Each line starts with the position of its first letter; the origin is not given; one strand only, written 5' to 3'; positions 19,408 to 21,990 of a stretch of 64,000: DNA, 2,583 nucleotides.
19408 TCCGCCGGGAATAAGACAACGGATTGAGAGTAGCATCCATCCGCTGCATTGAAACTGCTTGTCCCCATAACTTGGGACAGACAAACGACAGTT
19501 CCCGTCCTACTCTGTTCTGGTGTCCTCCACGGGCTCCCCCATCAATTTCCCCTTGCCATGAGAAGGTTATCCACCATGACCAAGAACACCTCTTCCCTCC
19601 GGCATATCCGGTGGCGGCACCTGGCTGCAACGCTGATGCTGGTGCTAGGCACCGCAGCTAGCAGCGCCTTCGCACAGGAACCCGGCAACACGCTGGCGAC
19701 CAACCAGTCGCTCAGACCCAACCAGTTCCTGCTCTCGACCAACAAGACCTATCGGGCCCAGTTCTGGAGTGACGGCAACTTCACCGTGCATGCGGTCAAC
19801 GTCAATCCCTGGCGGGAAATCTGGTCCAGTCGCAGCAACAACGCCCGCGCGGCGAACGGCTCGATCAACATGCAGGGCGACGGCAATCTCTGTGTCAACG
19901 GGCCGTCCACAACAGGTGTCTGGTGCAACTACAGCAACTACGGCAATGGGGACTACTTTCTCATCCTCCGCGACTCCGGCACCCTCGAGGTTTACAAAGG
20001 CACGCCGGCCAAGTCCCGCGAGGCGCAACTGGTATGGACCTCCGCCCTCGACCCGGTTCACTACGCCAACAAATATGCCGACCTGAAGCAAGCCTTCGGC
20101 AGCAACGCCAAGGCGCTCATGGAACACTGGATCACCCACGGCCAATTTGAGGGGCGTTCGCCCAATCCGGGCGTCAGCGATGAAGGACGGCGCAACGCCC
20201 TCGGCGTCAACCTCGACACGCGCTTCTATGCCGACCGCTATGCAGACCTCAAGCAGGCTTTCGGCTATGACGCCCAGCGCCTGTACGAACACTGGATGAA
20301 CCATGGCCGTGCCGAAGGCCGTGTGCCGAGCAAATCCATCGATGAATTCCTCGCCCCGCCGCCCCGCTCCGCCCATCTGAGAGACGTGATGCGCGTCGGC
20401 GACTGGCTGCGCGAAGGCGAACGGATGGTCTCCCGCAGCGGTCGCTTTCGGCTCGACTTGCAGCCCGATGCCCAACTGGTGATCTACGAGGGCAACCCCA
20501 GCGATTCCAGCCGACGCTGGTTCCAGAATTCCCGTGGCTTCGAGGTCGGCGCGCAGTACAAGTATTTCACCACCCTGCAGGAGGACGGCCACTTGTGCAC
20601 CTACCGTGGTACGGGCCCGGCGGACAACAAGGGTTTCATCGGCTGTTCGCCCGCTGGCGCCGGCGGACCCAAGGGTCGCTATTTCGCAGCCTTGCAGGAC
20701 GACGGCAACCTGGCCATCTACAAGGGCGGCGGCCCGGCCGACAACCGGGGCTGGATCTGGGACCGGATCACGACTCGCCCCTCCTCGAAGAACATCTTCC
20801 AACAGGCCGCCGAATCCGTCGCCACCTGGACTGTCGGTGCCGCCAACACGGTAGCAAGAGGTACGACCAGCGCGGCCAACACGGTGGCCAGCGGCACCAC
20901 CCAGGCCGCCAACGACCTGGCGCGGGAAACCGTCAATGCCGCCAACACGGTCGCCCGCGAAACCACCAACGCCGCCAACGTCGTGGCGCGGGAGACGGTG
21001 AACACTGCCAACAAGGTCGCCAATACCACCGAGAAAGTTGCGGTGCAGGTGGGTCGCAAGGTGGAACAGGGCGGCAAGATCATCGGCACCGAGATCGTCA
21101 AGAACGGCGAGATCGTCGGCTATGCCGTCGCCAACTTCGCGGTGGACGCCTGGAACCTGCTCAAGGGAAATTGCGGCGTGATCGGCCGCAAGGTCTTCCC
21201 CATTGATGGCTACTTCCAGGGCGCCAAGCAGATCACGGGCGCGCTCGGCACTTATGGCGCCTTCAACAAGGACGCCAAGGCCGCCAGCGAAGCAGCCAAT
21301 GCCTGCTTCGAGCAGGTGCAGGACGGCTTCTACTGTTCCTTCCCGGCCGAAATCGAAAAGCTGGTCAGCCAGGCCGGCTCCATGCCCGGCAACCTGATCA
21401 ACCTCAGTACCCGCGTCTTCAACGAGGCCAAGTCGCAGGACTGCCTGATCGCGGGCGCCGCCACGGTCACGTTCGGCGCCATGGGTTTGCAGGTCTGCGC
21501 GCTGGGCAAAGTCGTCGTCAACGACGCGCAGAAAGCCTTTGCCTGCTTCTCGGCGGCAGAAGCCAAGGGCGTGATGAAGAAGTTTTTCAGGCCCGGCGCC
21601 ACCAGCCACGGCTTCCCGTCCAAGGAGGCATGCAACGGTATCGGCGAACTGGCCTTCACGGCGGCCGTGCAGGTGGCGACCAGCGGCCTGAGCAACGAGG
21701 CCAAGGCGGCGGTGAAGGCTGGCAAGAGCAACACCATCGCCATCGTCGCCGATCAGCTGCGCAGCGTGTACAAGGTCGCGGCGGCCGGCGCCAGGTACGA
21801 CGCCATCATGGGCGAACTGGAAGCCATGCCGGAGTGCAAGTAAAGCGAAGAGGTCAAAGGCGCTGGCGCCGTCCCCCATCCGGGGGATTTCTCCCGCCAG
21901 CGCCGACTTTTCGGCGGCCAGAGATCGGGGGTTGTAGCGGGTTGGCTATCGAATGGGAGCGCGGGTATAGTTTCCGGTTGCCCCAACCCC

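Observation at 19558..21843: Secreted protein with two bulb-lectin (MMBL) domains plus extra modules: a relative of lectin-like bacteriocins with an added C-terminal domain?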

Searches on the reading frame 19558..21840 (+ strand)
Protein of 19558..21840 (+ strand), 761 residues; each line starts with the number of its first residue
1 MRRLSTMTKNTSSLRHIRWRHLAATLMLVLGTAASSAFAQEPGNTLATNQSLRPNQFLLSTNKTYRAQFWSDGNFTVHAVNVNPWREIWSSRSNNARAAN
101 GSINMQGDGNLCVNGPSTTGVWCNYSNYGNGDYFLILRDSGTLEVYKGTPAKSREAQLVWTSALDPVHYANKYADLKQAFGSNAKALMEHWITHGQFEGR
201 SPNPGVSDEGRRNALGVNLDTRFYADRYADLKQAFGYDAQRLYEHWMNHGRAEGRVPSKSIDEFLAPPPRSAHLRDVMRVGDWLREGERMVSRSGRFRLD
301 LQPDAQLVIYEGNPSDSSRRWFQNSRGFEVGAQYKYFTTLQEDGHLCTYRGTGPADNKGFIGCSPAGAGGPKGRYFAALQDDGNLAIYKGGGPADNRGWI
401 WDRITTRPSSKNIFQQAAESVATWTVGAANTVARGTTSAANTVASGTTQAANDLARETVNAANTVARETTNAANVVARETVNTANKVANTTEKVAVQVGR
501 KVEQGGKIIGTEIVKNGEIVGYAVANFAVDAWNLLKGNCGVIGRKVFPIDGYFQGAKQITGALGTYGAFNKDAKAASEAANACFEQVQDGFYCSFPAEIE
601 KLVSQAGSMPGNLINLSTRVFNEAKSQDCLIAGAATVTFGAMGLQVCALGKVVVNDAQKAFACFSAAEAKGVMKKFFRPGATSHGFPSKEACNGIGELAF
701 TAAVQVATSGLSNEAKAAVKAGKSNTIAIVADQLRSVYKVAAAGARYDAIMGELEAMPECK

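Call 3: search_protein_families(library=pfam, proteins=[window:19558-21840:+], max_evalue=1)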
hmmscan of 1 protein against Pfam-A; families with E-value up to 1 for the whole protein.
window:19558-21840:+ (761 aa): 4 families
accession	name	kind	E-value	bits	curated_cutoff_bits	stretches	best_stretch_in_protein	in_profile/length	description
PF01453.30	B_lectin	-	1.9e-05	25.5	32.4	2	92-176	8-89/105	D-mannose binding lectin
PF08955.15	BofC_C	-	0.00024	21.6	21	0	134-154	12-32/74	BofC C-terminal domain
PF22803.1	GBD_Y3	-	0.2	12.8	28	0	652-695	16-59/92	Glycan binding domain Y3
PF01442.23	Apolipoprotein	-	0.27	11.3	90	1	415-504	3-92/190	Apolipoprotein A1/A4/E domain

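Call 4: search_protein_families(library=ncbifam, proteins=[window:19558-21840:+], max_evalue=1)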
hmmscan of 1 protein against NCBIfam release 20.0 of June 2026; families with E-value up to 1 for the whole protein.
window:19558-21840:+ (761 aa): 1 family
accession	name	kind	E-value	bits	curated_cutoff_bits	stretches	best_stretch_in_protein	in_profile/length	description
NF033557.1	LLB_putidacin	subfamily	2.2e-15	56.8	275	4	69-154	163-242/274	putidacin L1 family lectin-like bacteriocin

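Call 5: search_solved_structures(query=window:19558-21840:+, max_evalue=1, show_alignments=3)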
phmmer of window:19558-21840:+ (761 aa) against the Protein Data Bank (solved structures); distinct sequences matched with E-value up to 1: 30.
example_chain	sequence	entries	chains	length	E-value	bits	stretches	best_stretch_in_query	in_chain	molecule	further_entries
4h3o_A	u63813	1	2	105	1.6e-05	26.8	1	87-147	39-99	Lectin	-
9pxi_F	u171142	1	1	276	1.6e-05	26.8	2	62-134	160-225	Pyocin L1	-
1xd5_A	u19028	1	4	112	3.6e-05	25.7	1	85-147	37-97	antifungal protein GAFP-1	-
1xd6_A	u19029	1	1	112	3.8e-05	25.6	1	85-147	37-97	gastrodianin-4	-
1bwu_D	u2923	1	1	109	4.3e-05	25.4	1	87-148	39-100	PROTEIN (AGGLUTININ)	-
1bwu_Q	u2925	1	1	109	9.3e-05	24.3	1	86-147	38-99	PROTEIN (AGGLUTININ)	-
8a9m_A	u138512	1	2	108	9.4e-05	24.3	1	48-146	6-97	Agglutinin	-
9pxj_F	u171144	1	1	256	0.0001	24.2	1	61-145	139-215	Pyocin L2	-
1npl_A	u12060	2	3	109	0.00011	24.1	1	44-146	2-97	PROTEIN (AGGLUTININ) | Agglutinin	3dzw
1bwu_A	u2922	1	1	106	0.00019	23.3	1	87-148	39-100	PROTEIN (AGGLUTININ)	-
4le7_A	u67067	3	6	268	0.00026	22.8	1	62-134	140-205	Pyocin L1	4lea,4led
1bwu_P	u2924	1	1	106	0.00031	22.6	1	86-147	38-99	PROTEIN (AGGLUTININ)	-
1kj1_A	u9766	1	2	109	0.00034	22.4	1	87-147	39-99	lectin I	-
1jpc_A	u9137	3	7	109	0.0005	21.9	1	73-146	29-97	AGGLUTININ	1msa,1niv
1kj1_D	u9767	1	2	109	0.00058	21.7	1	88-147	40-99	lectin II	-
3m7h_A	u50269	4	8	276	0.068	14.8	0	102-147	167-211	Putidacin L1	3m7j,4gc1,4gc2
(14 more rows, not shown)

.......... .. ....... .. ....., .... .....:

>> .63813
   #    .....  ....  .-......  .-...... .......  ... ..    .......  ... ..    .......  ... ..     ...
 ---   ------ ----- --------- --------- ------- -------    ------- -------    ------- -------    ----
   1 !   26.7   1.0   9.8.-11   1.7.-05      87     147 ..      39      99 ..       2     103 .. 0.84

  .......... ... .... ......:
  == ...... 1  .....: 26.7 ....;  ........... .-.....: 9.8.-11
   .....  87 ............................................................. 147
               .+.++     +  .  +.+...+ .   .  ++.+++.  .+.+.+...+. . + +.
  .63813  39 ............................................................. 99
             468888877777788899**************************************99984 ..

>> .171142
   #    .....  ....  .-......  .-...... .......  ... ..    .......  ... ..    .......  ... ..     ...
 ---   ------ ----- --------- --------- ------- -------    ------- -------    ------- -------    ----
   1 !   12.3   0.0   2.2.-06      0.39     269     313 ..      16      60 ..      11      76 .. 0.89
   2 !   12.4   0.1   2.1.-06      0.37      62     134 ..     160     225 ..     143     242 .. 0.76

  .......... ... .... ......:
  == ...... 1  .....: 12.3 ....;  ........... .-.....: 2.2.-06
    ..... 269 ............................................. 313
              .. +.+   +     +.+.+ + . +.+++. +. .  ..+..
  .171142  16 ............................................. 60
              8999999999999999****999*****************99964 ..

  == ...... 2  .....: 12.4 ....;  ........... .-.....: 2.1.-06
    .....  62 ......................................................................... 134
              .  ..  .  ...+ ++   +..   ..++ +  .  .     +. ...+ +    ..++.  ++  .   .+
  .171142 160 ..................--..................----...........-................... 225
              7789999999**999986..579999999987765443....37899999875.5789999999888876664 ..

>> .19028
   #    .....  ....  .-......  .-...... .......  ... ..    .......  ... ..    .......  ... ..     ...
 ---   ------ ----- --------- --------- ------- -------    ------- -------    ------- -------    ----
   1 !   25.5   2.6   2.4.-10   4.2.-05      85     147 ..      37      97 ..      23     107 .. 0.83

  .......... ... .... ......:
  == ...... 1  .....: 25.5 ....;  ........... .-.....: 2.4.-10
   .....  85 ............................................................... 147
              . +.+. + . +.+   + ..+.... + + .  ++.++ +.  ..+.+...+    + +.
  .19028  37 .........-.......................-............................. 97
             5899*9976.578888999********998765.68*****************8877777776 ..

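Call 6: find_homologous_proteins(query=window:19558-21840:+, max_evalue=0.001)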
Query window:19558-21840:+ (761 aa): 87 proteins with E <= 0.001 among 8000 candidates.
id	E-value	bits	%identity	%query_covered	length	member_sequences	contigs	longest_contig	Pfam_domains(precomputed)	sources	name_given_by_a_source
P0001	0.0e+0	1726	100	99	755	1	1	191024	-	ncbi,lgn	-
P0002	0.0e+0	1313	79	98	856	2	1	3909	-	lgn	-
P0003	0.0e+0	1115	67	97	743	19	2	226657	PF01453.31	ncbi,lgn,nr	nr:hypothetical protein [uncultured Rhodoferax sp.]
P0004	0.0e+0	1101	67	96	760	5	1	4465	-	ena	-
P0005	0.0e+0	1075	65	97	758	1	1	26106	-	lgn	-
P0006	0.0e+0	1062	65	96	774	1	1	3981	-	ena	-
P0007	0.0e+0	1022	62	96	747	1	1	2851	-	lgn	-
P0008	0.0e+0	1020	61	98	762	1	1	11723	-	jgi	jgi:hypothetical protein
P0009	4.6e-294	996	60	100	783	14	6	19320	-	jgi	jgi:hypothetical protein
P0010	1.2e-282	958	61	95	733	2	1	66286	PF01453.31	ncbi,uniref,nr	ncbi:hypothetical protein [Rhodoferax saidenbachensis]|uniref:Bulb-type lectin domain-containing pro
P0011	1.7e-280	951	58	99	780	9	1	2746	PF01453.31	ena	-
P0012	1.6e-276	938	60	97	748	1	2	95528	-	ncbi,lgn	-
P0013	9.8e-274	929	60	95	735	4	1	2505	-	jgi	-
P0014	1.6e-271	921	58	98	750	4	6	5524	-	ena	-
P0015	2.1e-266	904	56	100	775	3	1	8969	PF01453.31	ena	-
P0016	4.7e-266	903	57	97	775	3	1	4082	PF01453.31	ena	-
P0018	2.7e-265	901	57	97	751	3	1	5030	PF01453.31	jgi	-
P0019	4.1e-264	897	59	95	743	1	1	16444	-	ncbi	-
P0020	1.7e-261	888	56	97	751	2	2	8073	PF01453.31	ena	-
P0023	2.5e-257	874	57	98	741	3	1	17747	-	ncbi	-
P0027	1.1e-223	763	50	97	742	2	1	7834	PF01453.31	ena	-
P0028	2.0e-191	656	51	78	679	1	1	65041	-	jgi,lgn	jgi:hypothetical protein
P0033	1.7e-158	548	41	96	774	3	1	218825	PF01453.31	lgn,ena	-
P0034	4.9e-158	546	41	97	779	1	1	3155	PF01453.31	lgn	-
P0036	2.6e-151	524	43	78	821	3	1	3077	-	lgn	-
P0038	5.0e-133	463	48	59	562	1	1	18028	PF01453.31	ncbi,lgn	-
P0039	2.8e-123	431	49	57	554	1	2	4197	PF01453.31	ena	-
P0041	6.7e-104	367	35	90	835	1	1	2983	PF01453.31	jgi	jgi:hypothetical protein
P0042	2.3e-98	349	40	71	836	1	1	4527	-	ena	-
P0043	3.8e-93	331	34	83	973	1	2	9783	PF01453.31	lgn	-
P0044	1.1e-92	330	37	71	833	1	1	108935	-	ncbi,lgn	-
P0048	2.0e-77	280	33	79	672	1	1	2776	-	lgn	-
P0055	1.5e-71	260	33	72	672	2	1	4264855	-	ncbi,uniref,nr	ncbi:hypothetical protein RS694_13455 [Rhodoferax saidenbachensis]|uniref:Bulb-type lectin domain-co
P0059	1.6e-25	108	33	17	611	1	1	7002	PF08955.16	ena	-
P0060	2.5e-22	97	23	51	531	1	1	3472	PF12385.15,PF13529.14,PF01453.31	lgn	-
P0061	9.0e-22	96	35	14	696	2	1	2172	PF24018.2,PF00168.37,PF01453.31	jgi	jgi:hypothetical protein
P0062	6.1e-19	86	31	35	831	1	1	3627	PF13385.14,PF06101.17,PF02210.32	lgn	-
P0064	3.4e-14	70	31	16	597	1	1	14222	PF01453.31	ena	-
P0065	4.0e-13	67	28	46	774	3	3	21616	PF18099.8,PF16990.12,PF00149.34,PF16403.12,PF01453.31,PF03422.22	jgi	jgi:hypothetical protein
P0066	1.2e-12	65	37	17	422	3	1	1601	PF05257.23,PF01453.31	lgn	-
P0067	2.8e-12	64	33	17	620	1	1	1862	PF05257.23,PF03160.21,PF01453.31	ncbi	ncbi:MAG TPA: CHAP domain-containing protein, partial [Acidimicrobiales bacterium]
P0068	1.8e-11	61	31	16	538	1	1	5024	PF04151.22,PF01453.31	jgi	jgi:hypothetical protein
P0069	1.2e-10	59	30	15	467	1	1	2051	PF01453.31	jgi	jgi:hypothetical protein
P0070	6.3e-9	53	31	16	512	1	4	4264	PF01551.30,PF01453.31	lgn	-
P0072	3.7e-8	51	32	14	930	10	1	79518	PF24018.2,PF01453.31,PF05345.19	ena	-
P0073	5.0e-8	50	39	17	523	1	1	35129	PF12708.13,PF01453.31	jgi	jgi:Pectate lyase superfamily protein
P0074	8.7e-8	49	30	17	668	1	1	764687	PF01453.31,PF08924.18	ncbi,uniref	ncbi:glycoside hydrolase domain-containing protein [Kitasatospora sp. NPDC008050]|uniref:glycoside h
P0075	1.8e-7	48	32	14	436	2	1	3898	PF01453.31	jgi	jgi:hypothetical protein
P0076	2.8e-7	48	35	14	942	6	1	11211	PF01510.31,PF01453.31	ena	-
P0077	9.5e-7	46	30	14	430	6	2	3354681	PF01453.31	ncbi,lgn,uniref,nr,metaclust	ncbi:hypothetical protein [Rathayibacter tritici]|uniref:Bulb-type lectin domain-containing protein 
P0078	2.0e-6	45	25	29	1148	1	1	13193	PF01453.31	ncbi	-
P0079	1.7e-5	42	28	13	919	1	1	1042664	PF25115.2,PF01453.31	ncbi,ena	-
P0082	1.5e-4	39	37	13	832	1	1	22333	PF01453.31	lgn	-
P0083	1.9e-4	38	31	15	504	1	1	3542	PF01183.27,PF01453.31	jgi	jgi:GH25 family lysozyme M1 (1,4-beta-N-acetylmuramidase)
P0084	3.4e-4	37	34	15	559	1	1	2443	PF01453.31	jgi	jgi:hypothetical protein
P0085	5.0e-4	37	36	12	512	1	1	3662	PF01453.31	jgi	jgi:hypothetical protein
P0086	6.7e-4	36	32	17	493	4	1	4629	PF01453.31,PF08924.18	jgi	jgi:hypothetical protein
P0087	7.8e-4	36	32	15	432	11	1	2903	PF01453.31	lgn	-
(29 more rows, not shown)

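Call 8: find_encoding_contigs(protein=P0001, flank=10000, max_places=3)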
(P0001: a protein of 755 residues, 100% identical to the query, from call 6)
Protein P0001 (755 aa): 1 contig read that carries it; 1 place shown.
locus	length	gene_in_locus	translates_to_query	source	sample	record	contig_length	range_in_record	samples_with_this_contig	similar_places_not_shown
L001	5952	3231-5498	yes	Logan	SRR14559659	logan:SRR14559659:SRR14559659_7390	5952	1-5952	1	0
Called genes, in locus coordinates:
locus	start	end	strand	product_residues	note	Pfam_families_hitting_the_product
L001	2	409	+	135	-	?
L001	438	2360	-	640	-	PF13581:HATPase_c_2 (weak), PF02518:HATPase_c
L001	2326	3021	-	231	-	PF00072:Response_reg, PF00196:GerE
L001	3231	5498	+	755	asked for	-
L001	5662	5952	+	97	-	?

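Call 12: search_solved_structures(query=A1, max_evalue=10, show_alignments=0)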
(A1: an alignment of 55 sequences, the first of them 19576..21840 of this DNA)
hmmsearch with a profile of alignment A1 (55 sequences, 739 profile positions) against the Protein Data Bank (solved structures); distinct sequences matched with E-value up to 10: 48.
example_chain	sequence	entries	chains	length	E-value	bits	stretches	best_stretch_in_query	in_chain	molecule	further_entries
9pxi_F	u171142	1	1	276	2.2e-14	55.7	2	35-129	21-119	Pyocin L1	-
9pxj_F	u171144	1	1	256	3.2e-14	55.1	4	37-116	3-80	Pyocin L2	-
4le7_A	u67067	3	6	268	5.9e-14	54.3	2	37-130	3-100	Pyocin L1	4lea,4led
1dlp_A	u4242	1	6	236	1.8e-13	52.7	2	43-133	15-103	LECTIN SCAFET PRECURSOR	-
3m7h_A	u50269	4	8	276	6.9e-13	50.7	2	57-138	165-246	Putidacin L1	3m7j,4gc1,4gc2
1kj1_D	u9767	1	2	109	2.8e-11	45.4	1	37-137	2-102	lectin II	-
1bwu_D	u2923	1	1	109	3.7e-11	45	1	37-140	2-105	PROTEIN (AGGLUTININ)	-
1bwu_Q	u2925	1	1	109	4.4e-11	44.8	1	37-137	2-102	PROTEIN (AGGLUTININ)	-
4oit_A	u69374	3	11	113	5.6e-11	44.4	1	35-134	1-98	LysM domain protein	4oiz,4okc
4h3o_A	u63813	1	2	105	7.3e-11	44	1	37-134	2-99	Lectin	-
1bwu_P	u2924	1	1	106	2e-10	42.6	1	37-135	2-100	PROTEIN (AGGLUTININ)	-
1bwu_A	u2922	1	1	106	2.2e-10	42.5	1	38-136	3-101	PROTEIN (AGGLUTININ)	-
1npl_A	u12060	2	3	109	3.3e-10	41.9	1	37-136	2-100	PROTEIN (AGGLUTININ) | Agglutinin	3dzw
1kj1_A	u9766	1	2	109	4.7e-10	41.4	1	38-136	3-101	lectin I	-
1xd6_A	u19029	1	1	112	2e-09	39.3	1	57-138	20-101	gastrodianin-4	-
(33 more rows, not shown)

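Call 21: find_encoding_contigs(protein=P0003, flank=8000, max_places=2)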
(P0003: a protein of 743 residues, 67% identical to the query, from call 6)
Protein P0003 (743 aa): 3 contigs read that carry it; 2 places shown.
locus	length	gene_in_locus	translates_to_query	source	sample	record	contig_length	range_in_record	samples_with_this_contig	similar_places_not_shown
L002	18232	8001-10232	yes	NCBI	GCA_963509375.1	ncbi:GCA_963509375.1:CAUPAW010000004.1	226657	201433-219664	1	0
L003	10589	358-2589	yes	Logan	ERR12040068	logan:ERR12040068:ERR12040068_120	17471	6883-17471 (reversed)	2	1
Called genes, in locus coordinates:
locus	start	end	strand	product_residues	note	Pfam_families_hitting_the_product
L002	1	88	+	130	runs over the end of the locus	-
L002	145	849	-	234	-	PF05359:DUF748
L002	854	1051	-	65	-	-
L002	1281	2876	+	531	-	-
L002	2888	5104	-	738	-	PF04879:Molybdop_Fe4S4, PF00384:Molybdopterin, PF01568:Molydop_binding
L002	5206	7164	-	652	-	PF07695:7TMR-DISM_7TM, PF13581:HATPase_c_2 (weak), PF02518:HATPase_c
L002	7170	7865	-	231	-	PF00072:Response_reg, PF00196:GerE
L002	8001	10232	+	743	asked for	PF01453:B_lectin (faint)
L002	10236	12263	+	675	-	-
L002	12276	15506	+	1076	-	PF19193:Tectonin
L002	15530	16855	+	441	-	PF07992:Pyr_redox_2, PF13454:NAD_binding_9 (faint), PF00070:Pyr_redox, PF22366:NDH2_C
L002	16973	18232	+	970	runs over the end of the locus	PF00330:Aconitase, PF00694:Aconitase_C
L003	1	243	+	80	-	?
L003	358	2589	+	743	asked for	PF01453:B_lectin (faint)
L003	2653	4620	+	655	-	-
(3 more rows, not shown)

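Call 22: find_encoding_contigs(protein=P0010, flank=8000, max_places=2)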
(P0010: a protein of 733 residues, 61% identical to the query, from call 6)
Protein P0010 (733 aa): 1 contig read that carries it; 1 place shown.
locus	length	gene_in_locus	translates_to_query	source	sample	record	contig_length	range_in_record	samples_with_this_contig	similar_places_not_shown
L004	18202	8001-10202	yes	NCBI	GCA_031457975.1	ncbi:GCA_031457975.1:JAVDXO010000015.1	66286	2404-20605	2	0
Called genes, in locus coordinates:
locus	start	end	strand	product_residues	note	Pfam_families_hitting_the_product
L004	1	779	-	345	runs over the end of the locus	PF20597:pAdhesive_15, PF07589:PEP_exosort_dom (weak)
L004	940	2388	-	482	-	PF02321:OEP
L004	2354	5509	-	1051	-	PF00873:ACR_tran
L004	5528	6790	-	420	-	PF25919:BSH_CusB (faint), PF25917:BSH_RND, PF25973:BSH_CzcB, PF25989:YknX_C (faint), PF25876:HH_MFP_RND, PF25944:Beta-barrel_RND, PF25967:RND-MFP_C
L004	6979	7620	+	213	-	PF00440:TetR_N, PF08361:TetR_C_2, PF13977:TetR_C_6 (weak)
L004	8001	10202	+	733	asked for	PF01453:B_lectin (faint)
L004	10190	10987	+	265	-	PF00072:Response_reg, PF00196:GerE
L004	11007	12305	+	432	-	PF02518:HATPase_c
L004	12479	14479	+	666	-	PF00263:Secretin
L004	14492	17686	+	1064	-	PF19193:Tectonin (weak)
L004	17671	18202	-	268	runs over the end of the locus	PF13560:HTH_31, PF01381:HTH_3, PF12844:HTH_19, PF17765:MLTR_LBD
